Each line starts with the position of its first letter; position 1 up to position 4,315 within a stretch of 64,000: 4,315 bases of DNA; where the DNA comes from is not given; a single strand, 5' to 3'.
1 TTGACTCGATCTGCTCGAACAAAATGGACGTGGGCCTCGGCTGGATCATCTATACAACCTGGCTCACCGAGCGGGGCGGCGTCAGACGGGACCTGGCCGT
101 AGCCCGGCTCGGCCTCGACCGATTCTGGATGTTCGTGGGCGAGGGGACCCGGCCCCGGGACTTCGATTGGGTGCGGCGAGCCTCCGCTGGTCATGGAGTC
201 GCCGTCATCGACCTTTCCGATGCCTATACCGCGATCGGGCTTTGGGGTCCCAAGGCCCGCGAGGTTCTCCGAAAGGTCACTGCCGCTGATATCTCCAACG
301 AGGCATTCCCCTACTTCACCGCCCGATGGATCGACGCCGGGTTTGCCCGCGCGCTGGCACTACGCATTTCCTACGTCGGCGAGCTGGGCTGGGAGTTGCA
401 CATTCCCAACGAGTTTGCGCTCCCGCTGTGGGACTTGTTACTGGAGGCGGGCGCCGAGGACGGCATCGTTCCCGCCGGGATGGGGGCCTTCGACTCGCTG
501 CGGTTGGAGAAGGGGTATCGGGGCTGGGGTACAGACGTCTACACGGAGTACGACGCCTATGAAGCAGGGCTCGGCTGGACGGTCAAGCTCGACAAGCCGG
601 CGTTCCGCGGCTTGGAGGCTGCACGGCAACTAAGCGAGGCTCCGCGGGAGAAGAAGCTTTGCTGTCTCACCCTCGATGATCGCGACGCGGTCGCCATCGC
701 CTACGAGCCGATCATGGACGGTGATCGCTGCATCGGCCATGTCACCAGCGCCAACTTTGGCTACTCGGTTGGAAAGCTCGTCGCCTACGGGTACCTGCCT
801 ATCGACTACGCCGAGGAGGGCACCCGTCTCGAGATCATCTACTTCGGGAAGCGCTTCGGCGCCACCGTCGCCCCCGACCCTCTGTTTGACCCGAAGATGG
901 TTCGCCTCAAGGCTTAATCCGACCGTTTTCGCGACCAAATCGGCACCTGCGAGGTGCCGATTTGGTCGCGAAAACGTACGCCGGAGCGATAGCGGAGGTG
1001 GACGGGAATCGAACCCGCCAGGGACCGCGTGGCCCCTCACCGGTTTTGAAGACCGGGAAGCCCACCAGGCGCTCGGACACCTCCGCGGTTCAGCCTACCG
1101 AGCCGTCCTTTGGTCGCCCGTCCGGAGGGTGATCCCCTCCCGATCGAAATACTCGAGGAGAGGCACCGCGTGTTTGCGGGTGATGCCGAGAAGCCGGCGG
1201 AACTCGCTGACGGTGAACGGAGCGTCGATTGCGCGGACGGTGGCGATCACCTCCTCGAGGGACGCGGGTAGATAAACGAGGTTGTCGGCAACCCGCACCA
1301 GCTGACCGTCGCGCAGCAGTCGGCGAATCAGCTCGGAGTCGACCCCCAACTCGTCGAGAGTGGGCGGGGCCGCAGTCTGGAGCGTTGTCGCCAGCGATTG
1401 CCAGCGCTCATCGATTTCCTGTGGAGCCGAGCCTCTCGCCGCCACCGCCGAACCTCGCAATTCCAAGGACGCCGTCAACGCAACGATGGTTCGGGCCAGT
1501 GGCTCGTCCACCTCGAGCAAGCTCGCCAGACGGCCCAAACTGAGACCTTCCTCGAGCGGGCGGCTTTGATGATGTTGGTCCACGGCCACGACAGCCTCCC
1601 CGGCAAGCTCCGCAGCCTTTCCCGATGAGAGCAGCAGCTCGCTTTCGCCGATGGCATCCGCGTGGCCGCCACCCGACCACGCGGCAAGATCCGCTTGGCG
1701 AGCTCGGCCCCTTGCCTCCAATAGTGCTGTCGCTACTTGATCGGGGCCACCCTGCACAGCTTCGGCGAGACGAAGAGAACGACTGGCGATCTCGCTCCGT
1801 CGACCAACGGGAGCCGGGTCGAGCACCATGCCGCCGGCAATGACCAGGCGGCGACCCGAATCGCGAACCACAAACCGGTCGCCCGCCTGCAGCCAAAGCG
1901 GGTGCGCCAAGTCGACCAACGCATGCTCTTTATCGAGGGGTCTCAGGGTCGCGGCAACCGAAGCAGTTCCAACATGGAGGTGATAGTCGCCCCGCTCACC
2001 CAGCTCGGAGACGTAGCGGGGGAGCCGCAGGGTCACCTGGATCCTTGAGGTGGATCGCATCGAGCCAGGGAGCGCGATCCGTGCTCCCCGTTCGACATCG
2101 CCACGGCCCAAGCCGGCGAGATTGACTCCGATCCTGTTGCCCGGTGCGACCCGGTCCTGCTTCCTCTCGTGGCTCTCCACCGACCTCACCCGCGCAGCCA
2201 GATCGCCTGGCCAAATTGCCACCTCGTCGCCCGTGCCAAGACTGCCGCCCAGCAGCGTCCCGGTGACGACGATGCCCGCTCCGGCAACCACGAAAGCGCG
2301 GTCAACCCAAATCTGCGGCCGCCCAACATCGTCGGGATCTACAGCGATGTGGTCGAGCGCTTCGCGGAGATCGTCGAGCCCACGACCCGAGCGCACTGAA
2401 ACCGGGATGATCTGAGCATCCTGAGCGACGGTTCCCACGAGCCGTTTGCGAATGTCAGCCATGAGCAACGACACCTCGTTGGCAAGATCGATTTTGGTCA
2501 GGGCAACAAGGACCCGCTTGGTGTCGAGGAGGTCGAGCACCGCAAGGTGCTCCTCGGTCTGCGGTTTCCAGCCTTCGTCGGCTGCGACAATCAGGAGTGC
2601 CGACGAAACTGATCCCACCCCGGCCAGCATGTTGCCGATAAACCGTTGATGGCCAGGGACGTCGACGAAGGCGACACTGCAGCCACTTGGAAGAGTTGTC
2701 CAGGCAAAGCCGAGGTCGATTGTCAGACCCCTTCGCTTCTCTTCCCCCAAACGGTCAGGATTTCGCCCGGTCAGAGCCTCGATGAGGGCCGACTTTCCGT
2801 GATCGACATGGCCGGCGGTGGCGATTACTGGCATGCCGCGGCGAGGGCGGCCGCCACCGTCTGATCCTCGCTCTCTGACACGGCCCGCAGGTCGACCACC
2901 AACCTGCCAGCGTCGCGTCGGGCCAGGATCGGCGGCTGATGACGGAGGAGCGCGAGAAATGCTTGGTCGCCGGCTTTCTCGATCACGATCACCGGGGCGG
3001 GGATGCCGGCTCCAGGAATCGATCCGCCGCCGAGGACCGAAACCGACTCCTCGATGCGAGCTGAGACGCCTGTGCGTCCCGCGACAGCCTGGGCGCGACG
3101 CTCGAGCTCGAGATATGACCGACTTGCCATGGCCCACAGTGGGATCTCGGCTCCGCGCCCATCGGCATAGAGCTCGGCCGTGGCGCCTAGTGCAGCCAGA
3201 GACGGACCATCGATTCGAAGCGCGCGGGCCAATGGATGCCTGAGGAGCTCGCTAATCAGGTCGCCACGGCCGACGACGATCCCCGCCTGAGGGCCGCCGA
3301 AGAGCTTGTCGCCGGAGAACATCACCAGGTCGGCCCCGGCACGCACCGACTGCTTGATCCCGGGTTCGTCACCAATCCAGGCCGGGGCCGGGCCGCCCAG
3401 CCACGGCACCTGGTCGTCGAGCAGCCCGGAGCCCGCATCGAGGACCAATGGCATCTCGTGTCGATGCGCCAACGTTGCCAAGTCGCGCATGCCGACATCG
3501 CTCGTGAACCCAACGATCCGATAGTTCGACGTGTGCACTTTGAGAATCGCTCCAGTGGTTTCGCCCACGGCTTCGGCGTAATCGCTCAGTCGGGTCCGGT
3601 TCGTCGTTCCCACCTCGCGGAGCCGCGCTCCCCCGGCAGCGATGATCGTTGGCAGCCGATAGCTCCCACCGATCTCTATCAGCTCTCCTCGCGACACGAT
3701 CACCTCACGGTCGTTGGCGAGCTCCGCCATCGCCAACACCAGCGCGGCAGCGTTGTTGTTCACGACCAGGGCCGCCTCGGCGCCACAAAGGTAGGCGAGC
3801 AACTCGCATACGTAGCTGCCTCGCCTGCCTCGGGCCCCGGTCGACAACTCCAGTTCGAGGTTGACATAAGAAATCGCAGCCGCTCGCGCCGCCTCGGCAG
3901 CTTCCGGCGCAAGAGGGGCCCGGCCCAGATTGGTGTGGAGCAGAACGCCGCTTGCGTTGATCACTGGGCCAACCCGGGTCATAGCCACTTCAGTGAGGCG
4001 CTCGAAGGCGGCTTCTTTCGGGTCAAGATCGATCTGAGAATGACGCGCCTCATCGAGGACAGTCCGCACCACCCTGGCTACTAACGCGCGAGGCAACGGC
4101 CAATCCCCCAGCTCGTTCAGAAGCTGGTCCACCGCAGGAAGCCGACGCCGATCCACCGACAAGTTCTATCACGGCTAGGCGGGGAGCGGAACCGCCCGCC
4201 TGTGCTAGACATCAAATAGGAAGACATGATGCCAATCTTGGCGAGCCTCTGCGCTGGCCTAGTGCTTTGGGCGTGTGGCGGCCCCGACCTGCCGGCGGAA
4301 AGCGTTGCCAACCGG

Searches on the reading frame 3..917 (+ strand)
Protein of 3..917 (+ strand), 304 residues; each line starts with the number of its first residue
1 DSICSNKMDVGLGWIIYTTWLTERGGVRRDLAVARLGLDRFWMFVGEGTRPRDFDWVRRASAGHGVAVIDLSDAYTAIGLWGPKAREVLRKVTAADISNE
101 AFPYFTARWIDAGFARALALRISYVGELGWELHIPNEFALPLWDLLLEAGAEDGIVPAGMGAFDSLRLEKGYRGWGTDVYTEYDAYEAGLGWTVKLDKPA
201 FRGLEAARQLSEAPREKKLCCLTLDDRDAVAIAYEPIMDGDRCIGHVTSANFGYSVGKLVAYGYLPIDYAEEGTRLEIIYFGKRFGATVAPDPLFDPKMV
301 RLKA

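Call 10: search_protein_families(library=pfam, max_evalue=0.0001, proteins=[window:3-917:+])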
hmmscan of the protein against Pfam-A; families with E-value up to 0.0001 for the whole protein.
window:3-917:+ (304 aa): 3 families
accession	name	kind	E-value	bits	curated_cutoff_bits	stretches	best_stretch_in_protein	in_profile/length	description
PF01571.26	GCV_T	-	1.1e-54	185.8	25.6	1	2-193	64-255/255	Aminomethyltransferase folate-binding domain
PF08669.17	GCV_T_C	-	1e-20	73.8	25.9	1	217-296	1-80/80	Glycine cleavage T-protein C-terminal barrel domain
PF04268.17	SoxG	-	1.7e-05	25.4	21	1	66-152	69-152/152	Sarcosine oxidase, gamma subunit family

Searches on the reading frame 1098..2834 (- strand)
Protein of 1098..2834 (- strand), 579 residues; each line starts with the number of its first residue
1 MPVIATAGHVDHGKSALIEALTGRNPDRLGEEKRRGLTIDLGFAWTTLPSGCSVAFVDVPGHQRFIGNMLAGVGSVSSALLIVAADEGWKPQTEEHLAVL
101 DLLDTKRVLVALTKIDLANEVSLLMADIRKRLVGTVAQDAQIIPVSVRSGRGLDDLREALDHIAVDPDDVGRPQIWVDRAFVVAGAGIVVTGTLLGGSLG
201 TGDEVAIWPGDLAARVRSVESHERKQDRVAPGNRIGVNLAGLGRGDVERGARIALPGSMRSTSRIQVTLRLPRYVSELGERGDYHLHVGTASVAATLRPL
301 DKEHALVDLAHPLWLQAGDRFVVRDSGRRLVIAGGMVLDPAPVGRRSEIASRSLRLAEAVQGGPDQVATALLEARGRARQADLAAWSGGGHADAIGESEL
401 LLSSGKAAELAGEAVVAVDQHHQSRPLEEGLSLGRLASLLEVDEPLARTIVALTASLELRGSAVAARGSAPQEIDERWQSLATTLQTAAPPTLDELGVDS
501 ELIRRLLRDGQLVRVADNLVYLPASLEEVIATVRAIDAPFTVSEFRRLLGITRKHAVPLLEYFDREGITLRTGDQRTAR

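Call 67: find_encoding_contigs(protein=window:1098-2834:-, flank=10000, max_places=2)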
Protein seq(579 aa) (579 aa): 2 contigs read that carry it; 2 places shown.
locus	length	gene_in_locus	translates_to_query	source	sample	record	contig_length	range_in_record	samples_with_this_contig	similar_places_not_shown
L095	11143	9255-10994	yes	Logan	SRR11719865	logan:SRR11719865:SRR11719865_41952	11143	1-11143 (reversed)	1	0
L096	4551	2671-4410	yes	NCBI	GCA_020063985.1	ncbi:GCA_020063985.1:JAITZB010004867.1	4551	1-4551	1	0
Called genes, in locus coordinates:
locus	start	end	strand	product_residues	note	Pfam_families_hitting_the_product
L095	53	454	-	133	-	PF01243:PNPOx_N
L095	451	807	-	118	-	PF04993:TfoX_N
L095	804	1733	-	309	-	PF01012:ETF, PF00766:ETF_alpha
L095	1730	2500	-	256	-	PF01012:ETF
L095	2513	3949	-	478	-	PF09852:DUF2079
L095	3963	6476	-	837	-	PF01266:DAO, PF16350:FAO_M, PF01571:GCV_T, PF08669:GCV_T_C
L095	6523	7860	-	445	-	-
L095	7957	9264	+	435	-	PF03841:SelA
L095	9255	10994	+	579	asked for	PF00009:GTP_EFTU, PF01926:MMR_HSR1 (weak), PF03144:GTP_EFTU_D2, PF25461:Beta-barrel_SelB, PF09107:WHD_3rd_SelB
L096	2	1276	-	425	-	?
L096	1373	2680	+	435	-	PF03841:SelA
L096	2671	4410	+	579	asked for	PF00009:GTP_EFTU, PF01926:MMR_HSR1 (weak), PF03144:GTP_EFTU_D2, PF25461:Beta-barrel_SelB, PF09107:WHD_3rd_SelB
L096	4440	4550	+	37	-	?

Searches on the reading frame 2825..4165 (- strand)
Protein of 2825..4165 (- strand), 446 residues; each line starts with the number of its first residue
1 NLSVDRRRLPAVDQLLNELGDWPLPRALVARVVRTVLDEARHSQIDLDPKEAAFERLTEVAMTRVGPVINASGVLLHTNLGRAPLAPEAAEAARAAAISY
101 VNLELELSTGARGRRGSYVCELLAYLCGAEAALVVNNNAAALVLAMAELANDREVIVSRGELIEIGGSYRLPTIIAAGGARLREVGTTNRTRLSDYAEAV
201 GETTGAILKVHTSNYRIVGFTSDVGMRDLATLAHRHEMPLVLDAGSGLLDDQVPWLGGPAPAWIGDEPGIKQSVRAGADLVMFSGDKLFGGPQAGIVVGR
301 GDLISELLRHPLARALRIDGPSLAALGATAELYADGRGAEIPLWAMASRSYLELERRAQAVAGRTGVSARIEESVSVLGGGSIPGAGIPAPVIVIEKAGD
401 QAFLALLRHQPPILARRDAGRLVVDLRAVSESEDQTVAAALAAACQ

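Call 10: search_protein_families(library=pfam, max_evalue=0.0001, proteins=[window:2825-4165:-])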
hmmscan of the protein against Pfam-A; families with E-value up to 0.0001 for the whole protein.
window:2825-4165:- (446 aa): 2 families
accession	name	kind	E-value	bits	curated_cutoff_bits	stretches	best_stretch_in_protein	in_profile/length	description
PF03841.19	SelA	-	1.2e-112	377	22.8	1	68-429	1-366/367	L-seryl-tRNA selenium transferase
PF12390.13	Se-cys_synth_N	-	3.6e-05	24.2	22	1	6-41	1-40/40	Selenocysteine synthase N terminal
